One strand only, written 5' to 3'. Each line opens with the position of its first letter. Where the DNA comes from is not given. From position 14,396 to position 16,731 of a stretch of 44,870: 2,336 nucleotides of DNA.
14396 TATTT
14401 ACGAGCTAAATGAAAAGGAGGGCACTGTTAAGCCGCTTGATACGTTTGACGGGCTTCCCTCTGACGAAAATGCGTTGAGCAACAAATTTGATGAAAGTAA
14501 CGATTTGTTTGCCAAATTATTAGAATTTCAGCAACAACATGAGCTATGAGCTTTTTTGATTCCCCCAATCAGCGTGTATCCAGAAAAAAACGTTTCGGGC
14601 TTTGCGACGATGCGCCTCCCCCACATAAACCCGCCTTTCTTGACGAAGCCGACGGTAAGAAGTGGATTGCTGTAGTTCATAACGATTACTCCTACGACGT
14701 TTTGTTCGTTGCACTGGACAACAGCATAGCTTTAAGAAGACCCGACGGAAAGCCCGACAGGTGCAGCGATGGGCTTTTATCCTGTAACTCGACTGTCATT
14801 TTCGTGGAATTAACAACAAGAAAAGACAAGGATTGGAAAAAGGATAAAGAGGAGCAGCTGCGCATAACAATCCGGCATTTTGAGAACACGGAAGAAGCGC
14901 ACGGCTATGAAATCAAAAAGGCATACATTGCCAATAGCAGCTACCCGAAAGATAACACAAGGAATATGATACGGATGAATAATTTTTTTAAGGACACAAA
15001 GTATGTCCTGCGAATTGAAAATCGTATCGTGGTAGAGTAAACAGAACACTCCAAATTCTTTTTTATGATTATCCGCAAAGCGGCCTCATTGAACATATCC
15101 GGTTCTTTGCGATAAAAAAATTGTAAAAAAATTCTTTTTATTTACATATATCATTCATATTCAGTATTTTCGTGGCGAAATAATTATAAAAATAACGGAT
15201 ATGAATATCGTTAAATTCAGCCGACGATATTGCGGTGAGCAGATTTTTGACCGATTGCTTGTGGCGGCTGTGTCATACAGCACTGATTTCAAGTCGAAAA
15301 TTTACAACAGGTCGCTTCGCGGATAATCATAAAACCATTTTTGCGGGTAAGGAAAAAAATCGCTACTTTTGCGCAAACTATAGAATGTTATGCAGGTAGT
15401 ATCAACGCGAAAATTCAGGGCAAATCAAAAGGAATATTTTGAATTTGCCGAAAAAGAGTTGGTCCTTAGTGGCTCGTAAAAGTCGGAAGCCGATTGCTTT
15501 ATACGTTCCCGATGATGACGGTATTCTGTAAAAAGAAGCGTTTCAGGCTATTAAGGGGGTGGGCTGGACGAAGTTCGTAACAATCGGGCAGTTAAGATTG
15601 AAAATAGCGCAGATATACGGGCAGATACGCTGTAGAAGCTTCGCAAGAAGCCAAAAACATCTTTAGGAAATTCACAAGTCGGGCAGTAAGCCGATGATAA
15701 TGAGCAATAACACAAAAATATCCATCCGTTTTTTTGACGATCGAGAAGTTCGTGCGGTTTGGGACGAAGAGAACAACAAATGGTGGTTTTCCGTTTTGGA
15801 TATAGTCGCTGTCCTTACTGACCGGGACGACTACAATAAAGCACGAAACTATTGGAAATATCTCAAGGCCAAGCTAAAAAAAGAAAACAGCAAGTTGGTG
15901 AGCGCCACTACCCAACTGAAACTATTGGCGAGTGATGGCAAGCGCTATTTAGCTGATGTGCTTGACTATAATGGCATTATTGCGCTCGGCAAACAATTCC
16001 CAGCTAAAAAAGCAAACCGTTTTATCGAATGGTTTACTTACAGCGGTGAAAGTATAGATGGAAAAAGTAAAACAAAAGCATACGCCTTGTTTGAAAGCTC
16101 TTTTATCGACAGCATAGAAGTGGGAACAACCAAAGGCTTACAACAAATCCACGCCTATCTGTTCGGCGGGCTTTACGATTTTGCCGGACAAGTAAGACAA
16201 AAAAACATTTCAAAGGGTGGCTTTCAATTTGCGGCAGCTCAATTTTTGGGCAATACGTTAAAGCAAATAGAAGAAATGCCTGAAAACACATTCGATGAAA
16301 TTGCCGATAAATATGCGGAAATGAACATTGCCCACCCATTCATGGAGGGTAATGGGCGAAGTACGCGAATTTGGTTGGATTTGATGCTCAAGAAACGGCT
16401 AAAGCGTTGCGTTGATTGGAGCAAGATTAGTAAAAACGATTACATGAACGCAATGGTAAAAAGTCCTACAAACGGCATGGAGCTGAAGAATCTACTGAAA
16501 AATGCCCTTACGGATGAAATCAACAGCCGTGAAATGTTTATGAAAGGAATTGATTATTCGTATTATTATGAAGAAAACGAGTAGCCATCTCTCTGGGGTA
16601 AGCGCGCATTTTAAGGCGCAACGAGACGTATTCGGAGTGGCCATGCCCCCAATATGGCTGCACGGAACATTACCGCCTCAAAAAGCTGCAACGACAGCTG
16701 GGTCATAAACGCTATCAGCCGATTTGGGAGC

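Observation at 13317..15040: Translationally coupled ABC/AAA_15-21-type ATPase plus a 164-aa nuclease-like partner: candidate unnamed two-gene defence module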

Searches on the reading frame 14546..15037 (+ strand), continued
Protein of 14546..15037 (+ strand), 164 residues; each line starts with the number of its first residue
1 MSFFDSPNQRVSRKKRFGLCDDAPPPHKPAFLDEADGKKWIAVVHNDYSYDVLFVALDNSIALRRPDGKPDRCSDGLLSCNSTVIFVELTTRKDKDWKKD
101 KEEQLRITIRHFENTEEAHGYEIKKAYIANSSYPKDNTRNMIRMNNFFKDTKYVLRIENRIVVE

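Call 63: search_solved_structures(query=A4, max_evalue=10, show_alignments=3)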
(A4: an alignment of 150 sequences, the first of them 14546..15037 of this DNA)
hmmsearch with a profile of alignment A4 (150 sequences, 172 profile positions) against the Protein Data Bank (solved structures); distinct sequences matched with E-value up to 10: 1.
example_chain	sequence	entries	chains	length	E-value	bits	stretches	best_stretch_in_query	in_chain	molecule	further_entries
4nox_A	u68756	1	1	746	1.1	12.2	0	106-165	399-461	Eukaryotic translation initiation factor 3 subunit B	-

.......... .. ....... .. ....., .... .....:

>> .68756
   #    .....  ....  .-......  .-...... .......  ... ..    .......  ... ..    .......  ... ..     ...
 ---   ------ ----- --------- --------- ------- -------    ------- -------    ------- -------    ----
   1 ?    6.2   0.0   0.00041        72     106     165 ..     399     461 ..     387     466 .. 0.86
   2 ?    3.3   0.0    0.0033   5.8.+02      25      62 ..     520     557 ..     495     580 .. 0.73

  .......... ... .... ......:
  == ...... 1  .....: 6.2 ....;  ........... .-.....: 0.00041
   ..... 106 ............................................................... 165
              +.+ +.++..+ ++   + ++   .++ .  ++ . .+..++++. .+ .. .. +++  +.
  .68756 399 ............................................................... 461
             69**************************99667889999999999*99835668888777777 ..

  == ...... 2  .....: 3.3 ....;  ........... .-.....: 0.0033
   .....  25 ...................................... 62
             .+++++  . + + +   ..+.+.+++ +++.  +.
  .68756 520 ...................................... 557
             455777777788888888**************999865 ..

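Call 64: search_protein_families(library=pfam, alignment_id=A4, max_evalue=1)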
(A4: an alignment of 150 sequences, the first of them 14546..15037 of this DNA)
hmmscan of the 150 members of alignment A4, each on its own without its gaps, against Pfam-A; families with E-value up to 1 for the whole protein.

A. member 1, window:14546-15037:+ (164 aa): 0 families

B. families by the number of members that match (of 150 scanned): 93 families (the first 25 are shown)
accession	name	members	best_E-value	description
PF08378.17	NERD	11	0.0064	Nuclease-related domain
PF14082.12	SduA_C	5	0.01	Shedu protein SduA, C-terminal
PF13588.12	HSDR_N_2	4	0.016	Type I restriction enzyme R protein N terminus (HSDR_N)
PF01939.22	NucS_C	3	0.0032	Endonuclease NucS C-terminal domain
PF23355.1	IFT52_GIFT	3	0.0095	IFT52 GIFT domain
PF16248.10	DUF4905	3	0.033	Domain of unknown function (DUF4905)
PF22209.1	CPV_RdRP_N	2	0.036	CPV, RNA-directed RNA polymerase, N-terminal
PF08930.15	DUF1912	2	0.041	Domain of unknown function (DUF1912)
PF18001.7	Il13Ra_Ig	2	0.066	Interleukin-13 receptor subunit alpha Ig-like domain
PF08011.17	PDDEXK_9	2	0.071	PD-(D/E)XK nuclease superfamily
PF19462.4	DUF5999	2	0.072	Family of unknown function (DUF5999)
PF00444.23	Ribosomal_L36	2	0.098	Ribosomal protein L36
PF22947.2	ULD_3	1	0.0011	Leucine--tRNA ligase, ubiquitin-like domain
PF01376.23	Enterotoxin_b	1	0.0025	Heat-labile enterotoxin beta chain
PF14713.11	DUF4464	1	0.0038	Domain of unknown function (DUF4464)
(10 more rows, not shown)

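Call 65: search_dna_similar(query=window:14546-15037:+, collection=plasmids, mode=protein, max_evalue=0.001, max_rows=15)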
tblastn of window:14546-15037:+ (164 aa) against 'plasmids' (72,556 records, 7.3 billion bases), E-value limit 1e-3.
Records with a match: 1; places in all: 1; records where one place covers at least 80% of the query: 1.
Best place of each record, by identity: <60% 1.
By first word of the organism name: Persicobacter 1.
By predicted mobility (MOB-suite, as given by PLSDB): non-mobilizable 1.
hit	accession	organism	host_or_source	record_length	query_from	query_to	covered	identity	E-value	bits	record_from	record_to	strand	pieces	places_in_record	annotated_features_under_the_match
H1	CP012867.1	Persicobacter sp. JZB09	cell culture,soil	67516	2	157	95%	31.5%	1e-7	57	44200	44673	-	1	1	record has no annotation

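Call 66: search_dna_similar(query=window:14546-15037:+, collection=phages, mode=protein, max_evalue=0.001, max_rows=15)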
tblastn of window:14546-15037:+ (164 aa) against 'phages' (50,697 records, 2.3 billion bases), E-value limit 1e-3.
No match.

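Call 67: find_related_loci(query=A1, collection=viral_contigs, flank=6000)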
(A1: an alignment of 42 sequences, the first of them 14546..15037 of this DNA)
Query A1 (164 aa) in viral_contigs; peptide patterns used: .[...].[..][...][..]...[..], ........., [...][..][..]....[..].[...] (x = any residue, [..] = any of these).
73 stretches matched a pattern; 1 encode a relative of the query (tblastn E <= 1e-3); 1 distinct loci.
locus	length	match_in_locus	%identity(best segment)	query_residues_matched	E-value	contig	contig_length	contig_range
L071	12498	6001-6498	48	1-164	3e-44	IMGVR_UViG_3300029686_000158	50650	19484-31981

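Call 75: search_protein_families(library=padloc, alignment_id=A4, max_evalue=0.1)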
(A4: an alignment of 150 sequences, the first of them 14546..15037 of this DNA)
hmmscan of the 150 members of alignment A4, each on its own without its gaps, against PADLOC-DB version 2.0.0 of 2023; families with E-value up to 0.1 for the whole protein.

A. member 1, window:14546-15037:+ (164 aa): 2 families
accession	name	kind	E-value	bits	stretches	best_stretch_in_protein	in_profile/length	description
PDLC04563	PDC-M29B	-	1.3e-48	163.2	1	1-163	3-163/164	-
PDLC04564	PDC-M29B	-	4.9e-19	66.8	1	1-163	1-160/162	-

B. families by the number of members that match (of 150 scanned): 31 families (the first 25 are shown)
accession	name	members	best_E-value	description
PDLC04564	PDC-M29B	150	4.9e-71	-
PDLC04563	PDC-M29B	150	6.3e-68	-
PDLC04666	PDC-M47B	8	0.00027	-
PDLC04229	HEC-02B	7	0.0015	-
PDLC02083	Cas4_II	5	0.00017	-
PDLC03218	MTase_II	4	0.0012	Type II methyltransferase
PDLC04711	PDC-M56B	4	0.0054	-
PDLC04667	PDC-M47B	3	0.0009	-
PDLC05014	PDC-S41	3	0.00097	-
PDLC02172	Drt1b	3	0.011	-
PDLC01887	CARF4--CARF_PDDEXK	2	0.00062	-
PDLC04668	PDC-M47B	2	0.0028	-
PDLC04220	HEC-02B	2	0.012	-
PDLC04532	PDC-M23B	1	4.1e-05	-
PDLC04225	HEC-02B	1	7e-05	-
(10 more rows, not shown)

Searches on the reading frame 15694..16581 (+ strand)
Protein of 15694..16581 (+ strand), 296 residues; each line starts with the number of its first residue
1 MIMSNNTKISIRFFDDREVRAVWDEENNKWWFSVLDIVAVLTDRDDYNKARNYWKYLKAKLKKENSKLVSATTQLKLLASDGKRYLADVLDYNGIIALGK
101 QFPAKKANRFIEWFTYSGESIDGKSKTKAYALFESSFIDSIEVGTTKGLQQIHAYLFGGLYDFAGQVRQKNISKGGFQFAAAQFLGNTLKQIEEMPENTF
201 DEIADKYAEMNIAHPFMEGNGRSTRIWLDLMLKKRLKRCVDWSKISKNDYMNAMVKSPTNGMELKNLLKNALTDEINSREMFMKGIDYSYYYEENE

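Call 3: search_protein_families(library=pfam, proteins=[window:15694-16581:+], max_evalue=1)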
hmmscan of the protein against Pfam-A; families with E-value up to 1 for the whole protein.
window:15694-16581:+ (296 aa): 4 families
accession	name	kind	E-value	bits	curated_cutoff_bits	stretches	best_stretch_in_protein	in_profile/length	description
PF02661.23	Fic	-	1.8e-13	51.6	24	1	146-232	4-93/93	Fic/DOC family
PF02498.22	Bro-N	-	5.3e-06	27.4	25.6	1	18-115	1-91/96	BRO family, N-terminal domain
PF08972.17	DUF1902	-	0.064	13.8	22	1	19-85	4-70/74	Domain of unknown function (DUF1902)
PF10279.14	Latarcin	-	0.1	13.3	25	1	25-69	17-61/64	Latarcin precursor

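Call 4: search_protein_families(library=padloc, proteins=[window:15694-16581:+], max_evalue=1)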
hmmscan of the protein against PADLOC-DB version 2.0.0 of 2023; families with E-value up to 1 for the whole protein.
window:15694-16581:+ (296 aa): 13 families
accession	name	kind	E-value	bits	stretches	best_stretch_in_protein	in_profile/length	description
PDLC04841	PDC-S04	-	1e-164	545.2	1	6-296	2-292/292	-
PDLC04842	PDC-S04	-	2.7e-88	293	1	118-295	16-193/202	-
PDLC04838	PDC-S04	-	2.4e-31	107.1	1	144-275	63-205/209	-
PDLC04920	PDC-S13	-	1.6e-30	104.4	1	8-117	4-110/286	-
PDLC04839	PDC-S04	-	2.3e-30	103.8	1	140-272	55-202/205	-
PDLC04840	PDC-S04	-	2.3e-09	35.3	1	182-284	122-224/227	-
PDLC04837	PDC-S04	-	1.2e-06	26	1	185-269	136-221/234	-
PDLC04836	PDC-S04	-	2.6e-06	24.8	1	185-269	140-224/244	-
PDLC05078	PDC-S72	-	0.00011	19.4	1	150-178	106-134/377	-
PDLC03963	SoFic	-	0.00039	17.9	1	145-233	115-213/361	-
PDLC04874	PDC-S05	-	0.00053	17.6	1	4-115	2-107/165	-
PDLC04858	PDC-S05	-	0.0015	16.3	1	3-115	1-108/138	-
PDLC04870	PDC-S05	-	0.0079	13.6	1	54-115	51-112/214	-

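Call 5: search_protein_families(library=ncbifam, proteins=[window:15694-16581:+], max_evalue=1)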
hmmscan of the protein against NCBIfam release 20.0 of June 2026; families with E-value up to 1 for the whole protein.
window:15694-16581:+ (296 aa): 4 families
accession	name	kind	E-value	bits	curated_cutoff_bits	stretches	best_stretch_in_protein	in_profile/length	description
NF046029.1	ProtAdlyltaseNmFic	equivalog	9.3e-83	276.3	230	1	120-294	3-177/177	protein adenylyltransferase Fic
NF045983.1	ProtAdnltaseVbhT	equivalog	8.5e-12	44.9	800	1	149-279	59-200/419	type II toxin-antitoxin system protein adenylyltransferase VbhT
NF007672.0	PRK10347.1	equivalog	1.9e-11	44.1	181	1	149-259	59-179/200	putative adenosine monophosphate-protein transferase Fic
TIGR02613.1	mob_myst_B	hypoth_equivalog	4.8e-10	39.6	124.4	1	142-246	47-155/186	mobile mystery protein B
